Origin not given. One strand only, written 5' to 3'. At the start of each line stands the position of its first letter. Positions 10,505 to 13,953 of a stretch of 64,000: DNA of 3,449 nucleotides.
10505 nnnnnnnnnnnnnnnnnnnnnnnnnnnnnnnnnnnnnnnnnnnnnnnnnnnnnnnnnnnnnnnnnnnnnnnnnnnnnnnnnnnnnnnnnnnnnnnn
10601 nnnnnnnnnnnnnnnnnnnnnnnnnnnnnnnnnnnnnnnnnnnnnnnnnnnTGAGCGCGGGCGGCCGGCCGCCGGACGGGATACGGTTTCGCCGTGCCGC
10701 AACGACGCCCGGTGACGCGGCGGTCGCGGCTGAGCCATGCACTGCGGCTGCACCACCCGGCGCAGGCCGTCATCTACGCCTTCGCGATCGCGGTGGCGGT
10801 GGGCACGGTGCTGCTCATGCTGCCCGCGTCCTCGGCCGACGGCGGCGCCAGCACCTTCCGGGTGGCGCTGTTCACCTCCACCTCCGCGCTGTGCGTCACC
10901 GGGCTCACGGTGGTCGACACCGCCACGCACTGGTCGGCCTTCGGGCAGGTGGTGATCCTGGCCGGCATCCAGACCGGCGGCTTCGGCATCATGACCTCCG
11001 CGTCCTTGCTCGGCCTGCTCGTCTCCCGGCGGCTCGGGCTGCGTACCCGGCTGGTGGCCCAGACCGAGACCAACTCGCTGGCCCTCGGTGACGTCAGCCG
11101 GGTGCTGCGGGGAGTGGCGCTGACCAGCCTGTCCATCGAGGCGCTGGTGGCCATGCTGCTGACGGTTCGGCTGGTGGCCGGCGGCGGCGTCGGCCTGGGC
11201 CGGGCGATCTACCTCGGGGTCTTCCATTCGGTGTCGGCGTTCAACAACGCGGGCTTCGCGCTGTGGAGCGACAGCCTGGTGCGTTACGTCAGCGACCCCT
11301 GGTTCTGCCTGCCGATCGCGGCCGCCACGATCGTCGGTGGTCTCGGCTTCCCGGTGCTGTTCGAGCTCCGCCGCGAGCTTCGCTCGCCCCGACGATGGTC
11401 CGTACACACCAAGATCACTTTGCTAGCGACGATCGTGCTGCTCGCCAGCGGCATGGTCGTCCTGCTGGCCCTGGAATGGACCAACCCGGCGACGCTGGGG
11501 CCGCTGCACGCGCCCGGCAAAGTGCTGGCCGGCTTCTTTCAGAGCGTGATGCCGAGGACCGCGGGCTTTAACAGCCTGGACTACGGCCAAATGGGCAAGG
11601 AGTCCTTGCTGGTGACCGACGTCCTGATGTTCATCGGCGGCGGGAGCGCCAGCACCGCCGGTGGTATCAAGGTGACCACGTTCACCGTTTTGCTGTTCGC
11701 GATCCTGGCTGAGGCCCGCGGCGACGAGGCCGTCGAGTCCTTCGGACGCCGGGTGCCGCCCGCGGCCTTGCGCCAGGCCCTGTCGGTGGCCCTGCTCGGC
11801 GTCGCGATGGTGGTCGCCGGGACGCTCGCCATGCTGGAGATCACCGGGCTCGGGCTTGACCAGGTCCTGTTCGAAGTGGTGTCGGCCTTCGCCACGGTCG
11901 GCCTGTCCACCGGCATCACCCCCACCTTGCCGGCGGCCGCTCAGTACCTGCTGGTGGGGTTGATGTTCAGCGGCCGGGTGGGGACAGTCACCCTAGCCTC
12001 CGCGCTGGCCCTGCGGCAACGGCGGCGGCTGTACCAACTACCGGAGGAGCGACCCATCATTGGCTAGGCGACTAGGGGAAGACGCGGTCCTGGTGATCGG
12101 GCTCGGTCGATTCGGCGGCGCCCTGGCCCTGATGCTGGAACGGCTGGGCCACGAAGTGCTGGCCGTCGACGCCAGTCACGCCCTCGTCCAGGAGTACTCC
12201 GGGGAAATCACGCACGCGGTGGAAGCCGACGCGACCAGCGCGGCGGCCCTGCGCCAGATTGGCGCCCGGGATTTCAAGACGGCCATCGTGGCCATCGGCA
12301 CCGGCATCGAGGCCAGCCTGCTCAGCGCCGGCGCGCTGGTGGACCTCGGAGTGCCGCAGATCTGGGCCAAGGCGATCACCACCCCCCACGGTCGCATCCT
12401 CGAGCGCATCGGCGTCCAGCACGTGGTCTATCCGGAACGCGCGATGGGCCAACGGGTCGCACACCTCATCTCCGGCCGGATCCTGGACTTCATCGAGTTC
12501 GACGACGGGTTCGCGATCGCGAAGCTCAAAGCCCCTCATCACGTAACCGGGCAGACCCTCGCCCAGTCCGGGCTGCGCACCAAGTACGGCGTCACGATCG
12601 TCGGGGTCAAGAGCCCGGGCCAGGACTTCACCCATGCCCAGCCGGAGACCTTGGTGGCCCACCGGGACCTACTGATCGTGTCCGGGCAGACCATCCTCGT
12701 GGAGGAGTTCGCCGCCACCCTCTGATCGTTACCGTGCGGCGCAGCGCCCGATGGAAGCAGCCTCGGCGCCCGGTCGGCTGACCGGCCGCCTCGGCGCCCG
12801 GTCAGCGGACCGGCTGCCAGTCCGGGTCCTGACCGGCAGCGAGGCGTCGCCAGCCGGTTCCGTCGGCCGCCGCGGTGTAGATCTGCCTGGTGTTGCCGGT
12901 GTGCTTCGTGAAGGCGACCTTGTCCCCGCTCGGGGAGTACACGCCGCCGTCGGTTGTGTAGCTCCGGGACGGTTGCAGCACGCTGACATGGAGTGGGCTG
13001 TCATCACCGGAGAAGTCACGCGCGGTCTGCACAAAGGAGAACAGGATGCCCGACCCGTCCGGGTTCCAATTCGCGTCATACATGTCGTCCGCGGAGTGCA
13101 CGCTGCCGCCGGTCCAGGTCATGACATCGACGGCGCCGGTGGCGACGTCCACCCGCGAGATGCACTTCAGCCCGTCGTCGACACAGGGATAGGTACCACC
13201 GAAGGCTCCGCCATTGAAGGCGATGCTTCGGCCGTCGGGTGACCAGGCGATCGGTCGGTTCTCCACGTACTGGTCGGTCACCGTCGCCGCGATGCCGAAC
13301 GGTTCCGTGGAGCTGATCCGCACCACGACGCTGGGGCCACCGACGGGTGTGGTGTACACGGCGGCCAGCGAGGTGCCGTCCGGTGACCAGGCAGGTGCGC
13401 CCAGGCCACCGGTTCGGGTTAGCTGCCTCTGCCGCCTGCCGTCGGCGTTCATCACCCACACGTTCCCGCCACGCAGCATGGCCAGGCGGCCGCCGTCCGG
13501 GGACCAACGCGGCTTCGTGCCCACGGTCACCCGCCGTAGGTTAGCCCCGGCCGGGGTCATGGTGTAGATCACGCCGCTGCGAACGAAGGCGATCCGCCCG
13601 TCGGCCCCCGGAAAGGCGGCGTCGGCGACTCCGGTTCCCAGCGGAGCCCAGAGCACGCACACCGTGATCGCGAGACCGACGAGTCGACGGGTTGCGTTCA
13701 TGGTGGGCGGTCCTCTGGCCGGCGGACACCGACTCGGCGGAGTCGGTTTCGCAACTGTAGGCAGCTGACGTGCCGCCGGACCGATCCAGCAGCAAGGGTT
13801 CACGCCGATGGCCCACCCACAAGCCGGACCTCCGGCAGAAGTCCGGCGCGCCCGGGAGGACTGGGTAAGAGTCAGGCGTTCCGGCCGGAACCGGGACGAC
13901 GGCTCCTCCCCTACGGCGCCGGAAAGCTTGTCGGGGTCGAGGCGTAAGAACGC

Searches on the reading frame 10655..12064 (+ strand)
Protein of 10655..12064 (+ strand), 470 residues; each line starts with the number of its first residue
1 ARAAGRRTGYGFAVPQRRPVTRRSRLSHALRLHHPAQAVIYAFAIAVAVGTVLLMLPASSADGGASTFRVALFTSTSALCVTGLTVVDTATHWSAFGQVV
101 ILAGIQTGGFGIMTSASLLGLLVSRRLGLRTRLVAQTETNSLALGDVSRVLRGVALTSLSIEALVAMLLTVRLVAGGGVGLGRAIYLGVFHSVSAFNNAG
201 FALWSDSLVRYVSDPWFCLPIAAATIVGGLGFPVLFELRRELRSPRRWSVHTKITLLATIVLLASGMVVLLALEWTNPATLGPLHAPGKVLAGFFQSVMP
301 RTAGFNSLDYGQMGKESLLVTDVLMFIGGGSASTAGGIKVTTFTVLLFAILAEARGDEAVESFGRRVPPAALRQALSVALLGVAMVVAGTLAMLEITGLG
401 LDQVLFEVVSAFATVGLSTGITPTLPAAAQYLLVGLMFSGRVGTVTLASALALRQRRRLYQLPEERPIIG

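Call 28: search_protein_families(library=pfam, proteins=[window:10655-12064:+])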
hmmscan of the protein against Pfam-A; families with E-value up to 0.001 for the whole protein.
window:10655-12064:+ (470 aa): 1 family
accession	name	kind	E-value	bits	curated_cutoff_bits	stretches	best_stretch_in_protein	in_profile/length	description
PF02386.22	TrkH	-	3.5e-58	197.8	27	1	21-449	21-488/502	Cation transport protein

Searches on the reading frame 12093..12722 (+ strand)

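Call 28: search_protein_families(library=pfam, proteins=[window:12093-12722:+])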
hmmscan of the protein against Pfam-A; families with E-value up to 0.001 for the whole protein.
window:12093-12722:+ (210 aa): 2 families
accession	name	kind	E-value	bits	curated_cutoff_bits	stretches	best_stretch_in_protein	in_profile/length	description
PF02254.24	TrkA_N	-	5.7e-21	75.4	23.8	1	2-114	4-116/116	TrkA-N domain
PF02080.26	TrkA_C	-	1.3e-07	31.9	27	1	143-206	4-66/71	TrkA-C domain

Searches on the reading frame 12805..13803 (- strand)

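Call 28: search_protein_families(library=pfam, proteins=[window:12805-13803:-])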
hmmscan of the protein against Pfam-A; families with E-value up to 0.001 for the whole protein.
window:12805-13803:- (333 aa): 2 families
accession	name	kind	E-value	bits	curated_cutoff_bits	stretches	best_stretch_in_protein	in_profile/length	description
PF07676.18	PD40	-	8.2e-12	45.2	20.9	0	126-147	2-24/38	WD40-like Beta Propeller Repeat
PF00930.27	DPPIV_N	-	2.2e-06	27.1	22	0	97-132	47-82/354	Dipeptidyl peptidase IV (DPP IV) N-terminal region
